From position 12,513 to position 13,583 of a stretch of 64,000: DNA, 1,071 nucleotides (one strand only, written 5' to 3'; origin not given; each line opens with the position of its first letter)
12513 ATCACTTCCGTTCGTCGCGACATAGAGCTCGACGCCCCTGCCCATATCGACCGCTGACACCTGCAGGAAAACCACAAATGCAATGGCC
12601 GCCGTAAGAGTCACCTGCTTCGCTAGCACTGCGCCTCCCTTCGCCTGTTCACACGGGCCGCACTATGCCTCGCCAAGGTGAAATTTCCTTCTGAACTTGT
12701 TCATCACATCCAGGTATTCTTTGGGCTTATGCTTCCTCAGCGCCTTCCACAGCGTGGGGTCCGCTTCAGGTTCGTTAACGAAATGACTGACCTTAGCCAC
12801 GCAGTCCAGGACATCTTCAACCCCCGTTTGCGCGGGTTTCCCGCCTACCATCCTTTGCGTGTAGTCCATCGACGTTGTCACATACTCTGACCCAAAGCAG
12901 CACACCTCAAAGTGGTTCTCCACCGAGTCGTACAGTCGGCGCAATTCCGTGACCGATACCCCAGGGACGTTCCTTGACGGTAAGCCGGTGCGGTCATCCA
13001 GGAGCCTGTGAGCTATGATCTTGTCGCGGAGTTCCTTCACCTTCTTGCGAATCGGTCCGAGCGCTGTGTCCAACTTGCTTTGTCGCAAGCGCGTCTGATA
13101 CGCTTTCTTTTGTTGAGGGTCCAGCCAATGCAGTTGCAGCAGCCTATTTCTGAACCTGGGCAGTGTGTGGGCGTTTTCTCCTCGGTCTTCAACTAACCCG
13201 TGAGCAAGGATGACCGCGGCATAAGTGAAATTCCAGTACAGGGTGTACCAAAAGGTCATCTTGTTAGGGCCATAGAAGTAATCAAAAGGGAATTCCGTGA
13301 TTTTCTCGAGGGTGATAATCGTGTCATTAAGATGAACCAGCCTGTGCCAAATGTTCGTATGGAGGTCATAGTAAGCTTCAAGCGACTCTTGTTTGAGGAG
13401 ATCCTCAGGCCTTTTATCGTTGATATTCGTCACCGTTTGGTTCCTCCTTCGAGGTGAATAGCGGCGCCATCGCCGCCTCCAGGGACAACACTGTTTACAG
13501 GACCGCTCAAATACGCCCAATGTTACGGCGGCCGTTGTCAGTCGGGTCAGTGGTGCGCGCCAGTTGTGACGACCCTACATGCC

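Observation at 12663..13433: Low-GC foreign gene inserted exactly between two gene-converted beta-helix paralogs; contains an HEPN-like R-x5-H motif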

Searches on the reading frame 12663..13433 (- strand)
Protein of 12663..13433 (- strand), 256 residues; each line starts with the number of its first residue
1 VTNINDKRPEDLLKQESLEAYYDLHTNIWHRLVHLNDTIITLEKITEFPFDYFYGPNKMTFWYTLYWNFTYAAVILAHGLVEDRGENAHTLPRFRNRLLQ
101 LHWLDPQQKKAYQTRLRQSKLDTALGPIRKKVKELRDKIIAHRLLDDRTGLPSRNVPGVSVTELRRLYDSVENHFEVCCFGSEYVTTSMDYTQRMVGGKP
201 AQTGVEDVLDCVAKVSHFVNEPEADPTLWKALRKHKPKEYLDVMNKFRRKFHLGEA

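Call 3: search_protein_families(library=pfam, proteins=[window:12663-13433:-], max_evalue=1)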
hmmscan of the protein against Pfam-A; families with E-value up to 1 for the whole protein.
window:12663-13433:- (256 aa): 2 families
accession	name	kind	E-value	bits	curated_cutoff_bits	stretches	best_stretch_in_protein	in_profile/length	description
PF18734.6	HEPN_AbiU2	-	0.0023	17.9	26.8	1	122-173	113-163/193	AbiU2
PF23641.1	YmcF-like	-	0.13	13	27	1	174-195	6-28/62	YmcF-like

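Call 4: search_protein_families(library=padloc, proteins=[window:12663-13433:-], max_evalue=10)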
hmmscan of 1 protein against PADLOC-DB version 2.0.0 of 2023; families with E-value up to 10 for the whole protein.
window:12663-13433:- (256 aa): 0 families

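Call 5: search_protein_families(library=ncbifam, proteins=[window:12663-13433:-], max_evalue=10)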
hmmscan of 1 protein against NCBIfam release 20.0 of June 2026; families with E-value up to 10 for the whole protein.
window:12663-13433:- (256 aa): 0 families

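Call 10: find_homologous_proteins(query=window:12663-13433:-, max_evalue=0.001)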
Query window:12663-13433:- (256 aa): 2 proteins with E <= 0.001 among 316 candidates.
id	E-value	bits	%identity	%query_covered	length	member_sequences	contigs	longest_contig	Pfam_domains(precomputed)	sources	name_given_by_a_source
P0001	2.9e-175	599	100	100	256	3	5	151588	-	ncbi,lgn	-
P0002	2.3e-53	199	39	99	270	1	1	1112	PF18734.7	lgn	-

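Call 12: search_protein_families(library=pfam, proteins=[P0002], max_evalue=1)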
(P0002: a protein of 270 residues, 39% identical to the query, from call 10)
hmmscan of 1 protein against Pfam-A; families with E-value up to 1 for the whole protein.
P0002 (270 aa): 1 family
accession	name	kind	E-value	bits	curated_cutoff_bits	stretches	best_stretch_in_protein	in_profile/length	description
PF18734.6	HEPN_AbiU2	-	1.2e-08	35.1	26.8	1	31-193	4-169/193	AbiU2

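Call 14: find_encoding_contigs(protein=P0001, flank=10000, max_places=10)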
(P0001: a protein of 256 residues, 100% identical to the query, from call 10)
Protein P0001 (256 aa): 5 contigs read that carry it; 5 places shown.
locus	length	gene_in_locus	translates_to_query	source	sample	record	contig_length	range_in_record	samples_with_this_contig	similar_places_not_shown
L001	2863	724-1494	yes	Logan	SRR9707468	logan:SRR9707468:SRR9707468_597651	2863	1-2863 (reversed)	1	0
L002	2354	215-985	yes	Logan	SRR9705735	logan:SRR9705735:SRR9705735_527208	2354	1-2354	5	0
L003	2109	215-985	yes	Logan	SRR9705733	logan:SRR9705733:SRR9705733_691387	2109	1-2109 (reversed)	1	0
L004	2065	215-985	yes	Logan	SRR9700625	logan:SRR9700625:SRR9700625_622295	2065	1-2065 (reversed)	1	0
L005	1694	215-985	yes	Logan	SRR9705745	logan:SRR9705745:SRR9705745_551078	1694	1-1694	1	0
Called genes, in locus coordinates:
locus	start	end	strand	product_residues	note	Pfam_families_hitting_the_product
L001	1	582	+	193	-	?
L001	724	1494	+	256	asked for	-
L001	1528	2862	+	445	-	?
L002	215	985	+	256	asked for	-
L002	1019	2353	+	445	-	?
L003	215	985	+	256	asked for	-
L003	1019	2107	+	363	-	?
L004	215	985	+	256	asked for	-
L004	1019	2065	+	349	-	?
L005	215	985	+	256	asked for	-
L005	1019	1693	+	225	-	?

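Call 15: list_cluster_members(proteins=[P0001, P0002])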
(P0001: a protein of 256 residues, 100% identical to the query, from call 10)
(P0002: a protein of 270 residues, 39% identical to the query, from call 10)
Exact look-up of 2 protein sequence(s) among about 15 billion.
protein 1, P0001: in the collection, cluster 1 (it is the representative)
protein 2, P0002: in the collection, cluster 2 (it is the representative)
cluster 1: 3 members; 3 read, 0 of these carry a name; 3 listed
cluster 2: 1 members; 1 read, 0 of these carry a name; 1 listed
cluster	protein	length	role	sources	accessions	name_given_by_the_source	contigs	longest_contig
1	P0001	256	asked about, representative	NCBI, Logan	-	-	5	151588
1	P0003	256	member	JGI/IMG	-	-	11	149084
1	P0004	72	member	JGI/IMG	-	-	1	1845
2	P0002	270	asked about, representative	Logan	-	-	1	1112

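Call 16: find_related_loci(query=A1, collection=genome_contigs, flank=10000)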
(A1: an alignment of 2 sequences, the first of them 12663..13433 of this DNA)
Query A1 (256 aa) in genome_contigs; peptide patterns used: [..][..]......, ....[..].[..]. (x = any residue, [..] = any of these).
39 stretches matched a pattern, but none encodes a relative of the query by tblastn (E <= 1e-3).

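Call 17: find_homologous_proteins(query=A1, max_evalue=0.01)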
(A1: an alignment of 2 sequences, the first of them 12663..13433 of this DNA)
Query A1 (2 sequences) (256 aa, profile of the alignment): 69 proteins with E <= 0.01 among 8000 candidates.
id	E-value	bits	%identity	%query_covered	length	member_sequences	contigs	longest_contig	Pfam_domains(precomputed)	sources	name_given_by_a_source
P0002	2.1e-157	541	39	99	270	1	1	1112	PF18734.7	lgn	-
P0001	7.9e-150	516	100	100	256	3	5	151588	-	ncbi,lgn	-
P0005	2.5e-111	390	38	99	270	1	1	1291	PF18734.7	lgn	-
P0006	1.7e-107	377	40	100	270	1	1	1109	PF18734.7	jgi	jgi:hypothetical protein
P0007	4.8e-105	369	41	99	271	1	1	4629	PF18734.7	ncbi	-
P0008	5.7e-105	369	40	98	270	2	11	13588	PF18734.7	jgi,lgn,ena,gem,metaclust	jgi:hypothetical protein|metaclust:\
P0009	1.2e-103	364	37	98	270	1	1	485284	PF18734.7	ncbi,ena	-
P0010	1.4e-103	364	38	99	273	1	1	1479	PF18734.7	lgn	-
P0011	7.5e-103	362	40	99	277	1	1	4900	PF18734.7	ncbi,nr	ncbi:MAG: hypothetical protein K8R91_02810 [Phycisphaerae bacterium]|nr:hypothetical protein [Phycis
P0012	5.7e-102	359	40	99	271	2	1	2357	PF18734.7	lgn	-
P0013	1.1e-101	358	42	99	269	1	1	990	-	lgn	-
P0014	2.7e-100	353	37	99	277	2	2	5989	PF18734.7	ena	-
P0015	3.4e-100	353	39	99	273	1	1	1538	PF18734.7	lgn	-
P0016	2.5e-99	350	42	98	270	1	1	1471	-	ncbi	-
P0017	4.0e-99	350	38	99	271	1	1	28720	PF18734.7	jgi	jgi:hypothetical protein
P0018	5.8e-99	349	37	99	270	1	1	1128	PF18734.7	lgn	-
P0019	1.9e-98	347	38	98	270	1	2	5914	PF18734.7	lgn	-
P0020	3.2e-98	347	39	99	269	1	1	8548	PF18734.7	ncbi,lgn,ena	-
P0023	1.4e-96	341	40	99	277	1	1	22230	PF18734.7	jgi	-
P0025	2.7e-95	337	37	97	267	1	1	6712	PF18734.7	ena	-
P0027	7.6e-94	332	38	99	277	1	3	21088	PF18734.7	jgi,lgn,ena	jgi:hypothetical protein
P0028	1.2e-93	332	37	99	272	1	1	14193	PF18734.7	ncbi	-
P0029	1.6e-93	331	36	99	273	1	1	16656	PF18734.7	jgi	jgi:hypothetical protein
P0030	6.1e-93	329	37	99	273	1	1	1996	PF18734.7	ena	-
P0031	1.7e-92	328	37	99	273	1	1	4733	PF18734.7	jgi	jgi:hypothetical protein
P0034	1.4e-91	325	39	99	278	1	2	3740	PF18734.7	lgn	-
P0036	1.5e-90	321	40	84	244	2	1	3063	PF18734.7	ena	-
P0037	3.5e-90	320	34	99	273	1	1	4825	PF18734.7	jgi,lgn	jgi:hypothetical protein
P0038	6.2e-90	319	37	99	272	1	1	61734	-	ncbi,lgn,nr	ncbi:MAG: hypothetical protein JXA69_08745 [Phycisphaerae bacterium]|nr:hypothetical protein [Phycis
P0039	1.2e-89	318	37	99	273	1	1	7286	PF18734.7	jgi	jgi:hypothetical protein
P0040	1.8e-89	318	37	99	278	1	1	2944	PF18734.7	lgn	-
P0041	3.4e-89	317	36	97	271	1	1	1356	PF18734.7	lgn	-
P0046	4.1e-86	307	51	97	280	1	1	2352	-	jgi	-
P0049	7.2e-84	300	39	84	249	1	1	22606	PF18734.7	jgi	jgi:hypothetical protein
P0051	6.0e-80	287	32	98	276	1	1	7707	PF18734.7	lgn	-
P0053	3.0e-72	261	39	80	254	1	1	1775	PF18734.7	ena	-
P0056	1.9e-70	256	44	99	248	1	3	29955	-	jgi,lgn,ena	-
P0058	1.1e-68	250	43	96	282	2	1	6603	-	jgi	-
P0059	9.7e-66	240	40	98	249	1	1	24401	-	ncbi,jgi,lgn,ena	ncbi:MAG: hypothetical protein ABSH16_03045 [Sedimentisphaerales bacterium]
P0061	3.3e-62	229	39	98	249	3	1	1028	PF18734.7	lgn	-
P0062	4.4e-62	228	40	100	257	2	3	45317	-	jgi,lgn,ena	-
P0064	2.5e-57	213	42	84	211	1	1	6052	PF18734.7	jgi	-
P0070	7.9e-34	135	26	99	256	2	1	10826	PF18734.7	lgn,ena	-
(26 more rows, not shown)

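Call 20: search_protein_families(library=pfam, alignment_id=A2, max_evalue=0.01)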
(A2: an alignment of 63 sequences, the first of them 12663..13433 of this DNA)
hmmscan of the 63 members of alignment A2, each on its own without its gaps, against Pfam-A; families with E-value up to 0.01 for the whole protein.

A. member 1, window:12663-13433:- (256 aa): 1 family
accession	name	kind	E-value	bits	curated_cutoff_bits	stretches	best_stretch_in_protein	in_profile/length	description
PF18734.6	HEPN_AbiU2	-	0.0023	17.9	26.8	1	122-173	113-163/193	AbiU2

B. families by the number of members that match (of 63 scanned): 6 families
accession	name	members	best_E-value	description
PF18734.6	HEPN_AbiU2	50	6.9e-13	AbiU2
PF05336.19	rhaM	2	0.0067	L-rhamnose mutarotase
PF04409.17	DUF530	1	0.0023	Protein of unknown function (DUF530)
PF13289.12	SIR2_2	1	0.0086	SIR2-like domain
PF06810.17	Phage_scaffold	1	0.0094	Phage capsid assembly scaffolding protein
PF23153.1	Aip3p_Bud6_N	1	0.0099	Aip3p/Bud6 N-terminal domain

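Call 21: search_solved_structures(query=A2, max_evalue=10, show_alignments=2)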
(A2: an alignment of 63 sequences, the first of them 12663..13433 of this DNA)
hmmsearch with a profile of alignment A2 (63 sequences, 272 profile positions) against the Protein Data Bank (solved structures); distinct sequences matched with E-value up to 10: 10.
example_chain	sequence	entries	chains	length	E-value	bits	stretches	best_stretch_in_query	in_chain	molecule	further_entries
9ygm_SM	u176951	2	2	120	0.073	15.6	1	36-68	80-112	40S ribosomal protein uS10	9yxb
6eri_BU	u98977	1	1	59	0.18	14.3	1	94-140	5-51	30S ribosomal protein S21, chloroplastic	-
5x8p_u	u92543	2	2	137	0.53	12.8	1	92-141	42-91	protein S21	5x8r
5an9_A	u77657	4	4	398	0.71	12.3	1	108-166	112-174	60S RIBOSOMAL PROTEIN L3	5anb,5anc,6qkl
5mmj_u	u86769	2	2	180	0.91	12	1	92-140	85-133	plastid ribosomal protein bS21c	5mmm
5mc1_A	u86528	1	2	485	1.7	11.1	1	196-262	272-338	Xaa-Pro dipeptidase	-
5mc0_A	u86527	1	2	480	2.1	10.8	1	196-262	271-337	Xaa-Pro dipeptidase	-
5mc5_A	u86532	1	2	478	2.2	10.8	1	196-262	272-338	Xaa-Pro dipeptidase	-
5mc3_A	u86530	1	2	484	2.2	10.7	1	196-262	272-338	Xaa-Pro dipeptidase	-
5m4g_A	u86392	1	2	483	2.2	10.7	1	196-262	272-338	Xaa-Pro dipeptidase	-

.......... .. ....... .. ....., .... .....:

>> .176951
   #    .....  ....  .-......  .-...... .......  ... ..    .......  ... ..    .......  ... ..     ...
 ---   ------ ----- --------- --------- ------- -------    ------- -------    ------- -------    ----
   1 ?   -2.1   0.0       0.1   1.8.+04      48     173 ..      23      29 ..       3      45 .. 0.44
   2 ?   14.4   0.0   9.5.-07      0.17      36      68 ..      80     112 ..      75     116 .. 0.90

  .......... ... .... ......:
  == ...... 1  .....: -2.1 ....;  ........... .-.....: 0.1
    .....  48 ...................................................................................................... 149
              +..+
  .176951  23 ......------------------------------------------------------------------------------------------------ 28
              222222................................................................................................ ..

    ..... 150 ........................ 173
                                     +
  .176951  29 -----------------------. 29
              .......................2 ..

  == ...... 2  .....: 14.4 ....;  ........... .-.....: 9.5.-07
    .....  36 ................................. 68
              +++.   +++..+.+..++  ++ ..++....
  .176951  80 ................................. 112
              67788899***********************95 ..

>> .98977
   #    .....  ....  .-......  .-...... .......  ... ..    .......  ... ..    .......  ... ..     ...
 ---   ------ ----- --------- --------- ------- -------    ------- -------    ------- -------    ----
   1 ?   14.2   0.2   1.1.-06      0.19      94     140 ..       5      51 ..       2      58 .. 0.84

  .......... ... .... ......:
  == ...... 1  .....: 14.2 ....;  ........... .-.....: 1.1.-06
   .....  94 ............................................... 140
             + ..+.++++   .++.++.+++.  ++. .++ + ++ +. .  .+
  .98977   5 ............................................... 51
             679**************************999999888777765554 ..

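Call 22: search_protein_representatives(alignment_id=A1)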
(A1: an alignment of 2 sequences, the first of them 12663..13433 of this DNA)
Query: 2 sequences, 270 profile positions. Proteins with E-value up to 0.001 (for the whole library): 650; up to 1e-10: 461; up to 1e-30: 83. The best 150 are listed.
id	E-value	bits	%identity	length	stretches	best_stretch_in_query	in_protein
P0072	1.3e-90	320.0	-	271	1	5-268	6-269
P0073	9.1e-85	300.8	-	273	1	4-270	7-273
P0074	3.1e-77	276.1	-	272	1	16-270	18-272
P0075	8.7e-74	264.8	-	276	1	4-269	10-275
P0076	1.4e-72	260.8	-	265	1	5-270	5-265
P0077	6.5e-72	258.7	-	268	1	8-269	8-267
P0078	1.3e-70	254.4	-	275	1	4-270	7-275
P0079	2.9e-70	253.3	-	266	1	17-270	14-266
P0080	7.3e-70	251.9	-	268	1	1-269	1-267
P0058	3.6e-69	249.7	-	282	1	23-270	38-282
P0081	8.2e-69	248.5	-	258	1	12-270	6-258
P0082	8.7e-69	248.4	-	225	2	1-131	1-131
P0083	8.7e-69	248.4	-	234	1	37-269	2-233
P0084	3.4e-66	239.9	-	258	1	14-270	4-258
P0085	1.2e-64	234.8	-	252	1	18-270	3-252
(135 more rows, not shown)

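Call 23: predict_structure(alignment_id=A2)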
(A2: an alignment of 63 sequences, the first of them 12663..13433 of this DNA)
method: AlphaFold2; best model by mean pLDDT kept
length: 256 residues; sequences in the alignment: 63
mean_pLDDT: 91.7   pTM: 0.87
mean pLDDT of the five models: 91.7, 91.1, 91.0, 89.4, 89.3
residues with pLDDT >= 90: 189; 70-90: 64; 50-70: 2; < 50: 1
segments of 3 or more residues with pLDDT < 50: none
pLDDT, mean of each block of 10 residues (from residue 1): 77 96 96 96 95 87 95 98 92 95 96 89 93 94 88 89 97 92 75 77 91 95 95 96 97 96
secondary structure, 60 per line:
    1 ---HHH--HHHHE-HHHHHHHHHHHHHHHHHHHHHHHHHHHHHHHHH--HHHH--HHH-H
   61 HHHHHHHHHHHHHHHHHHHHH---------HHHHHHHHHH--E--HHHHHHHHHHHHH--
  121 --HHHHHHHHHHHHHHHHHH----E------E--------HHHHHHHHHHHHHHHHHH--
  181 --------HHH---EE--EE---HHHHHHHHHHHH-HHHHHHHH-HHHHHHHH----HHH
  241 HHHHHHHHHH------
elements in order: H9-12 H15-47 H50-53 H60-81 H91-100 H106-118 H123-140 H161-178 H204-215 H217-224 H226-233 H238-250

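Call 27: find_encoding_contigs(protein=P0009, flank=8000, max_places=2)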
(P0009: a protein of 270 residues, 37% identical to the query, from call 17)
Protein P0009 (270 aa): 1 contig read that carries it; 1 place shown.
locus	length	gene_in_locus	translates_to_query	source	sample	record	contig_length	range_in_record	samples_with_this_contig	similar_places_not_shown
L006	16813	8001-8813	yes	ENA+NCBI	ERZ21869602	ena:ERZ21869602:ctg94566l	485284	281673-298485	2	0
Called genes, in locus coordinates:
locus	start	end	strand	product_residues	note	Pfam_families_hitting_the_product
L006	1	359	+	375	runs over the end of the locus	PF00437:T2SSE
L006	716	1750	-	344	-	PF01548:DEDD_Tnp_IS110, PF02371:Transposase_20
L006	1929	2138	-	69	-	PF07311:Dodecin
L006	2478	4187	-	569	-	PF01019:G_glu_transpept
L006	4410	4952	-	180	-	PF18955:DUF5698, PF10035:DUF2179 (faint)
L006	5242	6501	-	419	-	PF01609:DDE_Tnp_1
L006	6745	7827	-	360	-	PF01738:DLH (faint)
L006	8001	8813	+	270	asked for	PF18734:HEPN_AbiU2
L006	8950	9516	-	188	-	PF00719:Pyrophosphatase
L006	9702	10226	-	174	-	PF13302:Acetyltransf_3, PF13523:Acetyltransf_8 (weak), PF00583:Acetyltransf_1, PF13508:Acetyltransf_7, PF08445:FR47 (weak)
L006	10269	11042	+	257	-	PF10294:Methyltransf_16, PF03848:TehB (weak), PF13489:Methyltransf_23, PF13649:Methyltransf_25 (weak)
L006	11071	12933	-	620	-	PF01421:Reprolysin, PF13583:Reprolysin_4, PF13688:Reprolysin_5, PF13574:Reprolysin_2, PF13582:Reprolysin_3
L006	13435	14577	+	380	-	PF00266:Aminotran_5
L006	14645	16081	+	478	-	PF01979:Amidohydro_1, PF07969:Amidohydro_3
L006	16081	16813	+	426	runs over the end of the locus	PF05935:Arylsulfotrans (weak), PF14269:Arylsulfotran_2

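Call 28: find_encoding_contigs(protein=P0038, flank=8000, max_places=2)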
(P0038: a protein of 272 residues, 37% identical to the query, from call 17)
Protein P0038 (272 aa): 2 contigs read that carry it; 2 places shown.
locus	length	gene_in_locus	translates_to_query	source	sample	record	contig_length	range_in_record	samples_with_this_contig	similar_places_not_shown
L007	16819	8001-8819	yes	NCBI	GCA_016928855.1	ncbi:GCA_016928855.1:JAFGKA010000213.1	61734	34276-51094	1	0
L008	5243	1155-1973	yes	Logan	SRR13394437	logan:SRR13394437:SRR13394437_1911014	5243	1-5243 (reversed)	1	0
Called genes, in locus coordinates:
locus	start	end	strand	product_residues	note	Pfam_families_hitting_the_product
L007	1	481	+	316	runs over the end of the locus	PF02779:Transket_pyr, PF02780:Transketolase_C, PF22613:Transketolase_C_1 (weak)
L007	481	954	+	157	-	PF02502:LacAB_rpiB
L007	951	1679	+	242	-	PF01925:TauE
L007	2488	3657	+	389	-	PF01208:URO-D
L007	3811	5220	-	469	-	PF00083:Sugar_tr, PF07690:MFS_1, PF06609:TRI12 (weak), PF07690:MFS_1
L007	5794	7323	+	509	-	PF13541:ChlI, PF05362:Lon_C (weak), PF01078:Mg_chelatase, PF07728:AAA_5, PF00493:MCM (weak), PF13335:Mg_chelatase_C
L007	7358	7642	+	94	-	PF14076:DUF4258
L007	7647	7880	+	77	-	-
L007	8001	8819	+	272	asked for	-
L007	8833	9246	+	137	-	PF05117:DUF695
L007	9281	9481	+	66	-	-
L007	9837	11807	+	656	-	-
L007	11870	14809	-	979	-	PF17132:Glyco_hydro_106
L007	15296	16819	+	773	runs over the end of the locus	-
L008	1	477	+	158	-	?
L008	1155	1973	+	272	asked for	-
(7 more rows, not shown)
